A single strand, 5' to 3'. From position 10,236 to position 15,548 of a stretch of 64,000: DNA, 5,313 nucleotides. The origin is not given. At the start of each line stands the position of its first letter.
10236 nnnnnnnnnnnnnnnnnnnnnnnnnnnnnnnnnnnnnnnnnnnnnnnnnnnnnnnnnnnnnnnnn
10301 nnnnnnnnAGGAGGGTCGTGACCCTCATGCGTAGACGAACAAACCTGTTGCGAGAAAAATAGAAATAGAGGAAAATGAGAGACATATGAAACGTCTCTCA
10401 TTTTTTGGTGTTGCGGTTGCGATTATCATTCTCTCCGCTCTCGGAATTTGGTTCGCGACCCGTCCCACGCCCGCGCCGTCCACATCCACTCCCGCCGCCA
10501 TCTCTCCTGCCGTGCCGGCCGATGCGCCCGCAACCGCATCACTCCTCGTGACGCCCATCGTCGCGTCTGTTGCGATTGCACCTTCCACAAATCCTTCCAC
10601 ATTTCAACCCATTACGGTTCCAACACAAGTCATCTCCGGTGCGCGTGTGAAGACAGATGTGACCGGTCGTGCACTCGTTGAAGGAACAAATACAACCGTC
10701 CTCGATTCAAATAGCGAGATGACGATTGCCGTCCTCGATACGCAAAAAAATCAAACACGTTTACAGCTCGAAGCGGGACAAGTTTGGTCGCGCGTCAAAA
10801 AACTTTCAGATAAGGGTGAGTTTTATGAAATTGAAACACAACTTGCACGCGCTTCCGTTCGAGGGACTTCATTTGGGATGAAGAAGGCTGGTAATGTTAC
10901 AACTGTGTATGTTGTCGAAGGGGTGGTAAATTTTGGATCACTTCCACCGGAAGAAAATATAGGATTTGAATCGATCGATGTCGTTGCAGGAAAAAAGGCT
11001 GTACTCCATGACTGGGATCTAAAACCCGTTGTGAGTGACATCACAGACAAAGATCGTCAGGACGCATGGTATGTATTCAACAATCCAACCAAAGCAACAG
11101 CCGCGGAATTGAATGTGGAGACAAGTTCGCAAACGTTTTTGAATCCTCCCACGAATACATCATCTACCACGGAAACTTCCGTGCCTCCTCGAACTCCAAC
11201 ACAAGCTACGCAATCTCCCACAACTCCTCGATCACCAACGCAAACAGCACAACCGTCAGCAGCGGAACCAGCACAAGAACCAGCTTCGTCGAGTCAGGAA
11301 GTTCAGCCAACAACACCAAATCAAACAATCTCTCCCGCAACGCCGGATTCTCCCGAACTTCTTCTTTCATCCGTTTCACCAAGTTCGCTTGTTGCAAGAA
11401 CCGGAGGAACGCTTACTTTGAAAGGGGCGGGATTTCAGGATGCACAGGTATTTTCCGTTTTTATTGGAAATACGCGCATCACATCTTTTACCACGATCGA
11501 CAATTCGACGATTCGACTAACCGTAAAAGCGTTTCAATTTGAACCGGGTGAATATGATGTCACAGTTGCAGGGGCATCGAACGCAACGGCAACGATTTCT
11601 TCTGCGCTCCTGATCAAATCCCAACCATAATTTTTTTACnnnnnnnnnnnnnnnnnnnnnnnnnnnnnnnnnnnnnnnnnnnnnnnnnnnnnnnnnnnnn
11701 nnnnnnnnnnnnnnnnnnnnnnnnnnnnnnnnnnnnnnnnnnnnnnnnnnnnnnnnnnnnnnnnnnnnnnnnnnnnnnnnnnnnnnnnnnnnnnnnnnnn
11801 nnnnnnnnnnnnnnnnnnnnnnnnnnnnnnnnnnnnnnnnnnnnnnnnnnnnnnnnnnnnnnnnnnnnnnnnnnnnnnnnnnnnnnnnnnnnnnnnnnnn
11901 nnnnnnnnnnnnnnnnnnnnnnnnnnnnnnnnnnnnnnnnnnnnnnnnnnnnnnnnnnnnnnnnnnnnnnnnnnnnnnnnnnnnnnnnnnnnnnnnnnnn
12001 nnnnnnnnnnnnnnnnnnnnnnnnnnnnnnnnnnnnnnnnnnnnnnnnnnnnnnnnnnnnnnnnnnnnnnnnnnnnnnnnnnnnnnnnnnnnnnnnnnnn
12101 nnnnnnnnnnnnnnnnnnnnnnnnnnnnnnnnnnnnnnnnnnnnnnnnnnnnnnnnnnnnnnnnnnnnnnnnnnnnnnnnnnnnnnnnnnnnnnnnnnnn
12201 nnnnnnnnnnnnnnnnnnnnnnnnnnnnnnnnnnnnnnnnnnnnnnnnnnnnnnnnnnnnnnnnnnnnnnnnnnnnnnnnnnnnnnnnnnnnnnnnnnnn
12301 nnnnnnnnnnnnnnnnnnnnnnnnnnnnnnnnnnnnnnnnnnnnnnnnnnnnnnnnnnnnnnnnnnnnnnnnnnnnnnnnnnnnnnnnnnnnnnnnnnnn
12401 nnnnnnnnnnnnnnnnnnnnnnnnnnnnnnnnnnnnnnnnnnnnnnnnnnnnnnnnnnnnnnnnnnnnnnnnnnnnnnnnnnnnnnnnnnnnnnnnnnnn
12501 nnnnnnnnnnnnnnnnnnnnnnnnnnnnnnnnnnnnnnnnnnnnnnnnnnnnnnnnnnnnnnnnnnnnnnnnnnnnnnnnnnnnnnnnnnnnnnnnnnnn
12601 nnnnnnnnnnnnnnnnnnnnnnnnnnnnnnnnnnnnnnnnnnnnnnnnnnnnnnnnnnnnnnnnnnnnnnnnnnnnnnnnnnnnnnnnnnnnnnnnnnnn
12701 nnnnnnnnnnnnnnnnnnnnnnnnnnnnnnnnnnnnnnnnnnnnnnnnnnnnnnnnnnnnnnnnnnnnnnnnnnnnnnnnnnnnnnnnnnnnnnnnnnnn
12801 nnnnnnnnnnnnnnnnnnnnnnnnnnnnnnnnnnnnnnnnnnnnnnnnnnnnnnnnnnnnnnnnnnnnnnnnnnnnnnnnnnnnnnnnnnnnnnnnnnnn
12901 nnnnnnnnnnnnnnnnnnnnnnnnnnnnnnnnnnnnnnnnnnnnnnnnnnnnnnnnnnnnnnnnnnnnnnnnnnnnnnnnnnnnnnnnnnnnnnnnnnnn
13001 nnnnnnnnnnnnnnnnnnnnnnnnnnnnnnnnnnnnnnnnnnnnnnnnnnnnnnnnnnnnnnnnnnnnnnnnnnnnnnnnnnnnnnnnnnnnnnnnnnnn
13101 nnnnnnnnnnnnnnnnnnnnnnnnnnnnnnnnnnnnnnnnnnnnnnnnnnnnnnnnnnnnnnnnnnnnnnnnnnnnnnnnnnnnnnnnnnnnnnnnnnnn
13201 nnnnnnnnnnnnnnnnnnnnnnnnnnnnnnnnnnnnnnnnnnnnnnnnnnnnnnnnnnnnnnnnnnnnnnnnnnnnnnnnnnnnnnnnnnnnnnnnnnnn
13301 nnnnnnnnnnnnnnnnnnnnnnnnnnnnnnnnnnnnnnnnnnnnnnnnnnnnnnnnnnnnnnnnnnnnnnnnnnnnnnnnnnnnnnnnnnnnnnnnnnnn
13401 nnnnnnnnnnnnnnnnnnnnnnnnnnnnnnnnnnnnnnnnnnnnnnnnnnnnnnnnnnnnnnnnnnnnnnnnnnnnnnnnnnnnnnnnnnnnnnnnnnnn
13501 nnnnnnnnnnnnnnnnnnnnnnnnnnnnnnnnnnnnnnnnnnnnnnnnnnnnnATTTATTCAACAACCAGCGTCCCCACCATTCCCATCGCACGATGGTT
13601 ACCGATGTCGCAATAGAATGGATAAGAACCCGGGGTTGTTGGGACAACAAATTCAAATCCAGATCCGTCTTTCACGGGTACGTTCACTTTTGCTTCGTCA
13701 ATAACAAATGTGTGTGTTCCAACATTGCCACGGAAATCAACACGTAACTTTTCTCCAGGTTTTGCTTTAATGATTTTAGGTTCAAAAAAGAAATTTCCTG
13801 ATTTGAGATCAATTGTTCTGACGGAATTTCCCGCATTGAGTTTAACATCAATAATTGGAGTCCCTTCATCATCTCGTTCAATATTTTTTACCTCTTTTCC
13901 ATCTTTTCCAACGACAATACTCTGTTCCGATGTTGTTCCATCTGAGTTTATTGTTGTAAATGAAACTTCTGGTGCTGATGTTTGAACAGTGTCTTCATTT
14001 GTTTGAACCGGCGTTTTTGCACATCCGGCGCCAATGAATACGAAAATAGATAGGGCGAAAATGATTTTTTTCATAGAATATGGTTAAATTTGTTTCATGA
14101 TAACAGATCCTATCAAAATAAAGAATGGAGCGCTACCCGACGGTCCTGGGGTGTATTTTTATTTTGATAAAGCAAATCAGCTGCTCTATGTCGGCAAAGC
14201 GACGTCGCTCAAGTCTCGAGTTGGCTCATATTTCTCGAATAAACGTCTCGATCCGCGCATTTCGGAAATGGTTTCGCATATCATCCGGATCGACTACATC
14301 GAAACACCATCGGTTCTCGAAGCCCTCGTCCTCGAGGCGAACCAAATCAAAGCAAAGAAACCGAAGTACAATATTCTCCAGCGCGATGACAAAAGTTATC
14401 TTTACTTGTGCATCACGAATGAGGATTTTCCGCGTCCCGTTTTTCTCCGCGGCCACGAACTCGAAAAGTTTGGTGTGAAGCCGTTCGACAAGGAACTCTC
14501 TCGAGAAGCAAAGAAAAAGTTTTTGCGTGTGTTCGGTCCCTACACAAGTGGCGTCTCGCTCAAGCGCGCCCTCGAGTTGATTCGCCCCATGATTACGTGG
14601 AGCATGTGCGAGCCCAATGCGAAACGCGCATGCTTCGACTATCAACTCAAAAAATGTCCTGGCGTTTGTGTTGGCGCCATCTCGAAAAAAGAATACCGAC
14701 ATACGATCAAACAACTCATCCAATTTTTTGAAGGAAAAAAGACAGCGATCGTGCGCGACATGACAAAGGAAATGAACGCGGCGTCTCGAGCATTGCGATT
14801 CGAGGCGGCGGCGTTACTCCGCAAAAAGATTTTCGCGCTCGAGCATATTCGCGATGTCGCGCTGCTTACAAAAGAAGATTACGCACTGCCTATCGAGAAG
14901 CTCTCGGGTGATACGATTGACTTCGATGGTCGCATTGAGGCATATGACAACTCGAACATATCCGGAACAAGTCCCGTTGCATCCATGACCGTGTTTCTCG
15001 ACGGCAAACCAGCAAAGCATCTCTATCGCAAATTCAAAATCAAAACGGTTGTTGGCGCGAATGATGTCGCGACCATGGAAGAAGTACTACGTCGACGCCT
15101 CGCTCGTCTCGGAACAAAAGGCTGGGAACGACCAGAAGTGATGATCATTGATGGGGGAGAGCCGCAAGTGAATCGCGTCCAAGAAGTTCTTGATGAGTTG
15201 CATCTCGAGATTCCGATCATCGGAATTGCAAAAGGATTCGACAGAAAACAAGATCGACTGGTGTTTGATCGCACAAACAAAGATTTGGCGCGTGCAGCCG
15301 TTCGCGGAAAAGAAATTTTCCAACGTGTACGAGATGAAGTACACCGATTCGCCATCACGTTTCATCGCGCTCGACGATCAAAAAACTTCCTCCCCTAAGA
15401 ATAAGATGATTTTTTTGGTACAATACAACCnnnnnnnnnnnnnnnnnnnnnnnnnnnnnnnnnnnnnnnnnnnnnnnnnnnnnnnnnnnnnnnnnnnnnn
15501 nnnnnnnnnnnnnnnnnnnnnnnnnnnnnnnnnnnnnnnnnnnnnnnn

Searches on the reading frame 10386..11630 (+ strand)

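Call 76: search_protein_families(library=pfam, proteins=[window:10386-11630:+], max_evalue=0.00001)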
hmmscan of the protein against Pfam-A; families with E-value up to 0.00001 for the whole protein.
window:10386-11630:+ (414 aa): 2 families
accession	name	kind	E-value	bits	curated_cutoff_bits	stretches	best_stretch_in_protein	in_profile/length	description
PF04773.18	FecR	-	7.6e-12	46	24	1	88-181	3-96/97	FecR protein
PF01833.30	TIG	-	3.9e-09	36.8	20.9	1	327-401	3-73/84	IPT/TIG domain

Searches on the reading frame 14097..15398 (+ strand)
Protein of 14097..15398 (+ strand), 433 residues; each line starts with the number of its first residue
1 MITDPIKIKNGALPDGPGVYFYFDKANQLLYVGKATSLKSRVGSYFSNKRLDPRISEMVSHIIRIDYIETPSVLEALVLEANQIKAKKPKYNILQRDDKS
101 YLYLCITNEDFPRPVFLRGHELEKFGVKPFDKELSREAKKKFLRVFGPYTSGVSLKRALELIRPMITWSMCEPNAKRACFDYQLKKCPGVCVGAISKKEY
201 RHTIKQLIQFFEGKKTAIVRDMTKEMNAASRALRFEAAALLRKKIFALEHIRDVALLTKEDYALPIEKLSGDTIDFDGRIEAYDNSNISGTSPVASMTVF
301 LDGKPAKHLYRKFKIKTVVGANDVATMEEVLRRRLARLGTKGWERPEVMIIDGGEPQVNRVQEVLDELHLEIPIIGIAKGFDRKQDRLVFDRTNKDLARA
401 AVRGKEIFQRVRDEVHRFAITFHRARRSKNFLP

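Call 67: search_protein_families(library=pfam, proteins=[window:14097-15398:+], max_evalue=0.00001)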
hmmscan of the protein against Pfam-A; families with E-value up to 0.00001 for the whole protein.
window:14097-15398:+ (433 aa): 3 families
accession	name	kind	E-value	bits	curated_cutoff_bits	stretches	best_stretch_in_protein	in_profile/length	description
PF08459.17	UvrC_RNaseH_dom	-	1.3e-43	149.1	22.3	1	279-420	12-159/159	UvrC RNAse H endonuclease domain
PF01541.30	GIY-YIG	-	2.4e-10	41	22.6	1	18-92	3-78/78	GIY-YIG catalytic domain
PF02151.25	UVR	-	1e-06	28.7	21.5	1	219-250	4-35/36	UvrB/uvrC motif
